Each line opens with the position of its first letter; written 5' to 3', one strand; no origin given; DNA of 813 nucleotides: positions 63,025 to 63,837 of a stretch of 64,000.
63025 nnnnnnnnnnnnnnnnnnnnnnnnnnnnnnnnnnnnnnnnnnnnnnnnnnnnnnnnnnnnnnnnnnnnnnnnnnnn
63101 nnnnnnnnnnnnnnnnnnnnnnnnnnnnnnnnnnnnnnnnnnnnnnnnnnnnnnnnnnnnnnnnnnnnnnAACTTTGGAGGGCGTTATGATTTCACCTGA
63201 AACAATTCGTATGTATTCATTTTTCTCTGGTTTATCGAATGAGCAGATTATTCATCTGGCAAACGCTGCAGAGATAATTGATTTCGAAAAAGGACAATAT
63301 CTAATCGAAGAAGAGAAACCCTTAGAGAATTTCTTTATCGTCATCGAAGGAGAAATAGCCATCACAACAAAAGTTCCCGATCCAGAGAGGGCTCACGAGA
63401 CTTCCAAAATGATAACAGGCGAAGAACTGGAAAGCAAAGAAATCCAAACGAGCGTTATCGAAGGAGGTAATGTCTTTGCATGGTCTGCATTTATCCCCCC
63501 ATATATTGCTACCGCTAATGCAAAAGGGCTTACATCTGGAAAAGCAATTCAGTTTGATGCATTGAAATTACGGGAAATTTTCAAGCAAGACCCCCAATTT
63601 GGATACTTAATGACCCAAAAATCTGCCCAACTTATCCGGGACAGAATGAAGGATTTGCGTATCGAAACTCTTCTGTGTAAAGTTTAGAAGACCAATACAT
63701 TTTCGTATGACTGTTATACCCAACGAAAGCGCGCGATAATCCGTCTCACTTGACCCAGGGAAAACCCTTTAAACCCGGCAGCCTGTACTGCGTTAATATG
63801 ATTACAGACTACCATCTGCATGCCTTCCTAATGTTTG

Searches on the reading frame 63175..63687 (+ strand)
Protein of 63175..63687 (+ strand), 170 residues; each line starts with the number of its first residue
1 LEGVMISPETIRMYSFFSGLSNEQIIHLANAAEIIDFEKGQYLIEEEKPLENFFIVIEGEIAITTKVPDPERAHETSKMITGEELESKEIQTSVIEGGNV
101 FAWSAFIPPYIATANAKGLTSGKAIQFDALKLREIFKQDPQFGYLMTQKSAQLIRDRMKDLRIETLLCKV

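Call 3: search_protein_families(library=pfam, proteins=[window:63175-63687:+])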
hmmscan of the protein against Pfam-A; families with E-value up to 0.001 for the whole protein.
window:63175-63687:+ (170 aa): 1 family
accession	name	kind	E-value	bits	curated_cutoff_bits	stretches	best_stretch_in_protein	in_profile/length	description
PF00027.35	cNMP_binding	-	2.8e-08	34.1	27.5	1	36-139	3-89/89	Cyclic nucleotide-binding domain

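Call 4: search_protein_families(library=ncbifam, proteins=[window:63175-63687:+])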
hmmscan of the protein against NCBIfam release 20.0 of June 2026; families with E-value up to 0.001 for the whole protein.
window:63175-63687:+ (170 aa): 3 families
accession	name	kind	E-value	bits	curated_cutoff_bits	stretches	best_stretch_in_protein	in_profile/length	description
NF006901.0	PRK09392.1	equivalog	8.3e-09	35.1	211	1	9-72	7-70/236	transcriptional activator FtrB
TIGR03896.1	cyc_nuc_ocin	subfamily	7.1e-05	22.3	161.05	1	17-160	146-272/317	bacteriocin-type transport-associated protein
NF041163.2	encap_f2b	equivalog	0.00014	21.2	400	1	4-90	66-152/450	family 2B encapsulin nanocompartment shell protein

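Call 43: find_homologous_proteins(query=window:63187-63687:+, max_evalue=0.00001)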
Query window:63187-63687:+ (166 aa): 49 proteins with E <= 0.00001 among 64 candidates.
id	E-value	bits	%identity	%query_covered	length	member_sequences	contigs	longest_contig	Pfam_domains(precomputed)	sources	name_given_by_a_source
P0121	2.1e-95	334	94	100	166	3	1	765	PF00027.36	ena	-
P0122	4.2e-80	285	77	100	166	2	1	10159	PF00027.36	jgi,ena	-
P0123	3.6e-71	256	67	100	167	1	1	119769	PF00027.36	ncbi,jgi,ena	-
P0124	2.0e-42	162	50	98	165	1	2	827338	PF00027.36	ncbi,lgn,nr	ncbi:MAG: Crp/Fnr family transcriptional regulator [Ardenticatenaceae bacterium]|nr:Crp/Fnr family t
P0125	4.6e-41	158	47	98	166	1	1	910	PF00027.36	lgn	-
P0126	7.1e-41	157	48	98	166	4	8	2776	PF00027.36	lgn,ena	-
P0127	2.6e-40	156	47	98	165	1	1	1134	PF00027.36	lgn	-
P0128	2.6e-40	156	47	98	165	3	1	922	PF00027.36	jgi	jgi:CRP-like cAMP-binding protein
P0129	3.6e-40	155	48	98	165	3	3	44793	PF00027.36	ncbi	-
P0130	5.0e-40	155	48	98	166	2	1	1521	PF00027.36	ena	-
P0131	6.8e-40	154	47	98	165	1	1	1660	PF00027.36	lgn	-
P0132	1.4e-39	153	47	98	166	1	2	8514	PF00027.36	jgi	jgi:CRP-like cAMP-binding protein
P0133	1.5e-39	153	48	100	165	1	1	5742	PF00027.36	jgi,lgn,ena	-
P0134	3.0e-39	152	47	98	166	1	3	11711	PF00027.36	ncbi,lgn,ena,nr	ncbi:MAG: cyclic nucleotide-binding domain-containing protein [Anaerolineales bacterium]|nr:cyclic n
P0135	3.5e-39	152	48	98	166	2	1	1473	PF00027.36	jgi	jgi:CRP/FNR family transcriptional regulator, cyclic AMP receptor protein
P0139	7.1e-38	148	43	100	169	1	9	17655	PF00027.36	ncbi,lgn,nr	ncbi:MAG: cyclic nucleotide-binding domain-containing protein [Chloroflexi bacterium]|nr:MAG: cyclic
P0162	6.9e-31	125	42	100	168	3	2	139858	PF00027.36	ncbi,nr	ncbi:MAG: cyclic nucleotide-binding domain-containing protein [Anaerolineales bacterium]|nr:cyclic n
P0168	3.3e-25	107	37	99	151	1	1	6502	PF00027.36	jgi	jgi:CRP/FNR family transcriptional regulator, cyclic AMP receptor protein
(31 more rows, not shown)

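Call 51: predict_structure(alignment_id=A2)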
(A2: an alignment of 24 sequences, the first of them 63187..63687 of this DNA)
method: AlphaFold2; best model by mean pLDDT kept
length: 166 residues; sequences in the alignment: 24
mean_pLDDT: 89.7   pTM: 0.80
mean pLDDT of the five models: 89.7, 88.4, 88.1, 87.9, 87.4
residues with pLDDT >= 90: 110; 70-90: 51; 50-70: 5; < 50: 0
segments of 3 or more residues with pLDDT < 50: none
pLDDT, mean of each block of 10 residues (from residue 1): 90 93 96 97 95 96 81 71 86 92 91 97 96 94 91 81 72
secondary structure, 60 per line:
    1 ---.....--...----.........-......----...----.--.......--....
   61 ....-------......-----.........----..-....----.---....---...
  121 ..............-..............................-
elements in order: H4-8 H18-26 E28-33 E38-40 E48-54 E57-64 H72-77 E83-91 H99-102 E111-114 E118-124 H125-134 H136-165

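Call 53: fold_search(model_id=the predicted structure, library=pdb)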
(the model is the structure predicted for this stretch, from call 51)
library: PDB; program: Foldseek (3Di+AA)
matches with E <= 10: 1320; with E <= 0.001: 631
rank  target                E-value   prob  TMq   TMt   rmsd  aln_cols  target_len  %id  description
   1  3mdp                  7.1e-12  1.00  0.74  0.92   2.1       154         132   22  Crystal structure of a Putative Cyclic nucleotide-binding protein (Gmet_1532) from Geobacter metallireducens GS-15 at 1. (released 2010-05-19)
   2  2pqq_D                2.3e-10  1.00  0.61  0.69   3.7       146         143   17  Structural Genomics, the crystal structure of the N-terminal domain of a transcriptional regulator from Streptomyces c (released 2007-06-05)
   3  4a2u_H                2.9e-10  1.00  0.65  0.50   3.3       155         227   19  CRP(CAP) from Myco. Tuberculosis, with cAMP (released 2012-10-10)
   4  3h3u_B                3.3e-10  1.00  0.68  0.54   3.0       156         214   18  Crystal structure of CRP (cAMP receptor Protein) from Mycobacterium tuberculosis (released 2010-02-02)
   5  3d0s_B                4.2e-10  1.00  0.68  0.54   2.9       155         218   19  cAMP receptor protein from m.tuberculosis, cAMP-free form (released 2009-02-03)
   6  4byy_A                6.1e-10  1.00  0.68  0.52   2.8       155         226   17  Apo GlxR (released 2014-07-30)
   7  3dkw_A                9.9e-10  1.00  0.65  0.49   4.0       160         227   19  Crystal Structure of DNR from Pseudomonas aeruginosa. (released 2009-05-19)
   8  7pza_A                1.2e-09  1.00  0.67  0.51   2.9       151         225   15  Structure of the Clr-cAMP-DNA complex (released 2022-11-02)
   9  2pqq_B                1.3e-09  1.00  0.62  0.70   3.5       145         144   18  Structural Genomics, the crystal structure of the N-terminal domain of a transcriptional regulator from Streptomyces c (released 2007-06-05)
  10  4a2u_F                1.3e-09  1.00  0.64  0.49   3.4       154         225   19  CRP(CAP) from Myco. Tuberculosis, with cAMP (released 2012-10-10)
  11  7t4t_A                1.4e-09  1.00  0.59  0.23   2.5       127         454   19  Crystal Structure of cGMP-dependent Protein Kinase (released 2023-06-14)
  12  2pqq_A                1.4e-09  1.00  0.62  0.69   3.6       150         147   17  Structural Genomics, the crystal structure of the N-terminal domain of a transcriptional regulator from Streptomyces c (released 2007-06-05)
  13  3d0s_A                1.5e-09  1.00  0.64  0.49   3.5       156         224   18  cAMP receptor protein from m.tuberculosis, cAMP-free form (released 2009-02-03)
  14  7rhl_A                1.6e-09  1.00  0.60  0.23  12.9       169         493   15  Cryo-EM structure of human rod Apo CNGA1/B1 channel with CLZ coiled coil (released 2021-11-03)
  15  7pza_B                1.7e-09  1.00  0.67  0.51   2.9       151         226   15  Structure of the Clr-cAMP-DNA complex (released 2022-11-02)
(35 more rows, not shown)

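Call 68: search_dna_similar(query=window:63187-63687:+, collection=plasmids, mode=protein, max_evalue=10, max_rows=25)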
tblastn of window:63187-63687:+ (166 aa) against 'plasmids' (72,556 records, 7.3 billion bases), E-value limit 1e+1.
Records with a match: 44; places in all: 46; records where one place covers at least 80% of the query: 22.
Best place of each record, by identity: <60% 44.
By first word of the organism name: Streptomyces 14; Deinococcus 4; Rhizobium 4; Nostoc 2; Burkholderia 2; Embleya 2; Bacillus 2; Pandoraea 1; Sulfuricurvum 1; Paraburkholderia 1; and 11 more.
By predicted mobility (MOB-suite, as given by PLSDB): non-mobilizable 28; conjugative 8; mobilizable 8.
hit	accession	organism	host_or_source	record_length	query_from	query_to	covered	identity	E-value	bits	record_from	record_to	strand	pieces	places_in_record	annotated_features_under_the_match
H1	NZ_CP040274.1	Nostoc sp. C052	Blasia pusilla,pure culture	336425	5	150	88%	30.1%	1e-3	45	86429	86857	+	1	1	ATP-binding protein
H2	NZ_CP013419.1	Burkholderia savannae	soil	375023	10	162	92%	27.5%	8e-10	64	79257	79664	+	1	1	cyclic nucleotide-binding domain-containing protein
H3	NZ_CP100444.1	Streptomyces rimosus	pure culture,OTC cluster deletion ...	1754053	9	162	93%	26.1%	4e-7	56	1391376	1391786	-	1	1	record has no annotation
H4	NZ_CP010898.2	Pandoraea vervacti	bacteria,uncultivated field soil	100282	10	162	92%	24.8%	9e-1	37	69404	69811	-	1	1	cyclic nucleotide-binding domain-containing protein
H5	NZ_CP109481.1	Streptomyces sp. NBC_01450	-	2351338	16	162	89%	25.3%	2e-5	50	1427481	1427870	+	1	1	none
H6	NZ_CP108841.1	Streptomyces chartreusis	-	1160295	1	162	98%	22.8%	8e-6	52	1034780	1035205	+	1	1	none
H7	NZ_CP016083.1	Streptomyces sp. SAT1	Adenophora trachelioides Maxim.,single ...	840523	24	162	84%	26.6%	2e-6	54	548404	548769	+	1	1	cyclic nucleotide-binding domain-containing protein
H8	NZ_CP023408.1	Streptomyces fungicidicus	Pig,cell culture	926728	14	162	90%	24.3%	4e-4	47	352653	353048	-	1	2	cyclic nucleotide-binding domain-containing protein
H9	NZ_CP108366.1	Streptomyces sp. NBC_01340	-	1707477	19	162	87%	25.2%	1e-5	51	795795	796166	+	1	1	none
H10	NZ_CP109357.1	Streptomyces sp. NBC_01562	-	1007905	19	162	87%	25.2%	1e-5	51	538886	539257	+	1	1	record has no annotation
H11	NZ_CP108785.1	Embleya sp. NBC_00888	-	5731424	31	159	78%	27.9%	2e-9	62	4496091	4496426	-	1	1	none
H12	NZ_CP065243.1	Streptomyces clavuligerus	cell culture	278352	13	162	90%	24.0%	3e-6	53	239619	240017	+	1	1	cyclic nucleotide-binding domain-containing protein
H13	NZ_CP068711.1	Burkholderia thailandensis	soil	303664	10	162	92%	23.5%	9e-7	54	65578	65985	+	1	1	cyclic nucleotide-binding domain-containing protein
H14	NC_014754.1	Sulfuricurvum kujiense DSM 16994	drain water from underground crude oil ...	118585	11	139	78%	27.1%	4e+0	35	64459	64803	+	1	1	Crp/Fnr family transcriptional regulator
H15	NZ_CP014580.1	Paraburkholderia phytofirmans OLGA172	-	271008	10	162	92%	22.2%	1e-6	54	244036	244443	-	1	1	cyclic nucleotide-binding domain-containing protein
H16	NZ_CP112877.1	Pseudanabaena galeata CCNP1313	-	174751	16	139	75%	26.9%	6e-1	37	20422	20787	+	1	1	cyclic nucleotide-binding domain-containing protein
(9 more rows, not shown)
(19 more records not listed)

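Call 69: get_annotated_region(hit=H2, flank=9000)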
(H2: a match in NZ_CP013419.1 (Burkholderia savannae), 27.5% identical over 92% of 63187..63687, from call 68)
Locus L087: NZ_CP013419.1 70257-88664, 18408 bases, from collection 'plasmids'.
description: Burkholderia savannae strain MSMB266 plasmid pMSMB0266, complete sequence
organism: Burkholderia savannae (NCBI taxid 1637837)
taxonomy: Bacteria; Pseudomonadota; Betaproteobacteria; Burkholderiales; Burkholderiaceae; Burkholderia; Burkholderia savannae
host: -; source: soil; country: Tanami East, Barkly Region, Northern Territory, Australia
typing (MOB-suite, as given by PLSDB): conjugative; replicon rep_cluster_2012; relaxase MOBP; mating-pair formation MPF_T
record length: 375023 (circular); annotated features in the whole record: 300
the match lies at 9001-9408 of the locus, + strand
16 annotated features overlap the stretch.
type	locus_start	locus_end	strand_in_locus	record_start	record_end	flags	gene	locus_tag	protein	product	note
CDS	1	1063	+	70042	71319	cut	-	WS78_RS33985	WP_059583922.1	putative glycoside hydrolase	-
CDS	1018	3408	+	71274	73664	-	-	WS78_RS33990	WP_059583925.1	exo-beta-N-acetylmuramidase NamZ domain-containing protein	-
CDS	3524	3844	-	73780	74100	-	-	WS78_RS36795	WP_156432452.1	hypothetical protein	-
CDS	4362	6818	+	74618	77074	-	ppsA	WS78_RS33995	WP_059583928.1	phosphoenolpyruvate synthase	GO:0016310 - phosphorylation [Evidence IEA]; GO:0006090 - pyruvate metabolic process [Evidence IEA]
CDS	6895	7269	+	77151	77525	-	-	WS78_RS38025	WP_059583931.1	hypothetical protein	-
CDS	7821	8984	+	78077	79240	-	-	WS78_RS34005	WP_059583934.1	4Fe-4S dicluster domain-containing protein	-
CDS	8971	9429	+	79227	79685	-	-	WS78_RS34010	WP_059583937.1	cyclic nucleotide-binding domain-containing protein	-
CDS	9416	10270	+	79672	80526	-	-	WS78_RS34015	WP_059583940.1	FAD/NAD(P)-binding protein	-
CDS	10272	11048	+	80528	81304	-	-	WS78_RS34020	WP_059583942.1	oxidoreductase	-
CDS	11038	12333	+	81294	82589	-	-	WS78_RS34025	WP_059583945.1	nickel-dependent hydrogenase large subunit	-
CDS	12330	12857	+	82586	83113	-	-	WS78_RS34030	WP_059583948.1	hydrogenase maturation protease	-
CDS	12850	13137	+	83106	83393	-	-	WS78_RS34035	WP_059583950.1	hydrogenase/urease maturation nickel metallochaperone HypA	GO:0051604 - protein maturation [Evidence IEA]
CDS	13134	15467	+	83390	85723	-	hypF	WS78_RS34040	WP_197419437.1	carbamoyltransferase HypF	GO:0036211 - protein modification process [Evidence IEA]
CDS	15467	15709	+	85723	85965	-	-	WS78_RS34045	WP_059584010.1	HypC/HybG/HupF family hydrogenase formation chaperone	-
CDS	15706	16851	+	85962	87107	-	hypD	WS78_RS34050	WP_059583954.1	hydrogenase formation protein HypD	GO:0036211 - protein modification process [Evidence IEA]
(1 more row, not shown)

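Call 70: get_annotated_region(hit=H7, flank=9000)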
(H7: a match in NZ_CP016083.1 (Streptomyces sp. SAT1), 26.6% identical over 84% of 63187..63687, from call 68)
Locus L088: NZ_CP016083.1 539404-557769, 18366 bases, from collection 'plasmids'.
description: Streptomyces sp. SAT1 plasmid unnamed3, complete sequence
organism: Streptomyces sp. SAT1 (NCBI taxid 1849967)
taxonomy: Bacteria; Actinomycetota; Actinomycetes; Kitasatosporales; Streptomycetaceae; Streptomyces; Streptomyces sp. SAT1
host: -; source: Adenophora trachelioides Maxim.,single colony; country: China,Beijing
typing (MOB-suite, as given by PLSDB): non-mobilizable
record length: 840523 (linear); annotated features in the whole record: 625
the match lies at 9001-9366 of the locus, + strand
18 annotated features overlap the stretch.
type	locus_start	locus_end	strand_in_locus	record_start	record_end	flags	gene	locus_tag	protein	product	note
CDS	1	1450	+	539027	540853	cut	-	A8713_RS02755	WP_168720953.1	HAMP domain-containing sensor histidine kinase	GO:0007165 - signal transduction [Evidence IEA]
CDS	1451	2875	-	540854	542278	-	-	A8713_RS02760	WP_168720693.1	M1 family metallopeptidase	-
CDS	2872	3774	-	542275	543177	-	-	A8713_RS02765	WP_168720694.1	M20/M25/M40 family metallo-hydrolase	-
CDS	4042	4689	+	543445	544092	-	-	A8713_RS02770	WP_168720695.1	hypothetical protein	-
CDS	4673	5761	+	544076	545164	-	-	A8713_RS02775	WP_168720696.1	hypothetical protein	-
CDS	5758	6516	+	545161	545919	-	-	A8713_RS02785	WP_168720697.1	ABC transporter ATP-binding protein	-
CDS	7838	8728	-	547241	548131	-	-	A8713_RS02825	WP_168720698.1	universal stress protein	-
CDS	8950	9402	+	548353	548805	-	-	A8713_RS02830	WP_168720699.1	cyclic nucleotide-binding domain-containing protein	-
CDS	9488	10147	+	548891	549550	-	-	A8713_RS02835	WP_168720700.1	CBS domain-containing protein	-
CDS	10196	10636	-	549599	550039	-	-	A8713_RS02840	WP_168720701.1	pyridoxamine 5'-phosphate oxidase family protein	-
CDS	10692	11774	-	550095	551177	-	-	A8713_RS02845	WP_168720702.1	zinc-dependent alcohol dehydrogenase family protein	-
CDS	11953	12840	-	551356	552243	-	-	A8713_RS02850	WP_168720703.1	universal stress protein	-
CDS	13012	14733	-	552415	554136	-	-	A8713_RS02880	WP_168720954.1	GAF domain-containing sensor histidine kinase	-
CDS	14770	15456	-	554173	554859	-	-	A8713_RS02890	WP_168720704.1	response regulator transcription factor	GO:0000160 - phosphorelay signal transduction system [Evidence IEA]; GO:0006355 - regulation of DNA-templated ...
CDS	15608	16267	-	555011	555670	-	-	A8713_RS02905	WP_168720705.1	TetR/AcrR family transcriptional regulator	-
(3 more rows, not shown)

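Call 77: find_encoding_contigs(protein=P0162, flank=6000, max_places=1)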
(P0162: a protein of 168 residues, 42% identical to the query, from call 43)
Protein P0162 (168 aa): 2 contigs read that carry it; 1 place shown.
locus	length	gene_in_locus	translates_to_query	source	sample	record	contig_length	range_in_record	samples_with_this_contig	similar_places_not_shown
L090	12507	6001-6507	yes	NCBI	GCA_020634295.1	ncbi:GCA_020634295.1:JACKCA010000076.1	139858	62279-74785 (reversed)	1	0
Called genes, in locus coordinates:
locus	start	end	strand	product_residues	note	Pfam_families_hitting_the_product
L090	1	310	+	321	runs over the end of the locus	PF02754:CCG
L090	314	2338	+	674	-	PF00890:FAD_binding_2 (weak), PF12831:FAD_oxidored (weak), PF13450:NAD_binding_8 (weak), PF00037:Fer4 (weak), PF13237:Fer4_10, PF12838:Fer4_7, PF13187:Fer4_9, PF00037:Fer4, +7 more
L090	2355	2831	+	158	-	PF02662:FlpD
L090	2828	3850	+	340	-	PF01058:Oxidored_q6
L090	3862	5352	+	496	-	PF27537:HoxH, PF00374:NiFeSe_Hases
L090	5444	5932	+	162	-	PF01750:HycI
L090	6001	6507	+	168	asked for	PF00027:cNMP_binding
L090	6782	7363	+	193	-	PF04075:F420H2_quin_red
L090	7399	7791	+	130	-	PF24709:DUF7670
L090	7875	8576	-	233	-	PF02633:Creatininase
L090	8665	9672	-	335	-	PF13424:TPR_12 (faint), PF13428:TPR_14 (faint), PF13371:TPR_9 (faint), PF00515:TPR_1, PF07719:TPR_2, PF13181:TPR_8 (weak), PF13414:TPR_11, PF13432:TPR_16, +1 more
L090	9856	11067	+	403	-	PF00155:Aminotran_1_2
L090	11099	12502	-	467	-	PF00672:HAMP, PF00512:HisKA, PF02518:HATPase_c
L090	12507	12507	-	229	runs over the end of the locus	PF00072:Response_reg, PF00486:Trans_reg_C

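Call 78: find_encoding_contigs(protein=P0168, flank=6000, max_places=1)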
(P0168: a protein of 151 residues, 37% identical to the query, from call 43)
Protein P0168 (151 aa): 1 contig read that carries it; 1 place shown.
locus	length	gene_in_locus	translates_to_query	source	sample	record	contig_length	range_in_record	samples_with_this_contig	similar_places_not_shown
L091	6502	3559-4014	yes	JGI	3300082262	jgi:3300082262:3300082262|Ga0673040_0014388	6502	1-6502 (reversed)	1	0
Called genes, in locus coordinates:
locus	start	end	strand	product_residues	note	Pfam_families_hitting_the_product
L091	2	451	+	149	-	?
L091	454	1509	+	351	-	PF01058:Oxidored_q6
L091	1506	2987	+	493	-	PF27537:HoxH, PF00374:NiFeSe_Hases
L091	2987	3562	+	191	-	PF01750:HycI (weak)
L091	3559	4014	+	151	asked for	PF00027:cNMP_binding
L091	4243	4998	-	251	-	-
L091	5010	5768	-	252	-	PF00121:TIM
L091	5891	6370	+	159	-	PF05991:NYN_YacP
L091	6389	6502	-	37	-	?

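Call 79: find_encoding_contigs(protein=P0139, flank=6000, max_places=1)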
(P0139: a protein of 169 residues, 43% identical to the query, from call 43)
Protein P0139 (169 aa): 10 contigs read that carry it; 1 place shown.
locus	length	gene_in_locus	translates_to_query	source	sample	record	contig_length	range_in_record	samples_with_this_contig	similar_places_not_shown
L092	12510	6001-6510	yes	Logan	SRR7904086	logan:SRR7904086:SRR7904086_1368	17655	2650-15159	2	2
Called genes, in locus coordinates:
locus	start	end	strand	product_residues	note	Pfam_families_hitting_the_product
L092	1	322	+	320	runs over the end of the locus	PF02754:CCG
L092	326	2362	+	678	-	PF00890:FAD_binding_2 (weak), PF12831:FAD_oxidored (weak), PF13450:NAD_binding_8, PF00037:Fer4 (weak), PF13237:Fer4_10, PF14697:Fer4_21 (weak), PF12838:Fer4_7, PF13187:Fer4_9, +8 more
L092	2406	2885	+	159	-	PF02662:FlpD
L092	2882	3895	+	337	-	PF01058:Oxidored_q6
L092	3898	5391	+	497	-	PF27537:HoxH, PF00374:NiFeSe_Hases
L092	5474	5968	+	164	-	PF01750:HycI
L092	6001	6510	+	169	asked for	PF00027:cNMP_binding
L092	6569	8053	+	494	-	PF00374:NiFeSe_Hases (weak)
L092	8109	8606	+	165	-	PF01058:Oxidored_q6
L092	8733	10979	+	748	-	PF00923:TAL_FSA, PF00342:PGI (weak)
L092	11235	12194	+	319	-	PF01636:APH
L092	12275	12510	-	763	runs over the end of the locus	PF00582:Usp, PF04087:DUF389, PF08239:SH3_3 (weak)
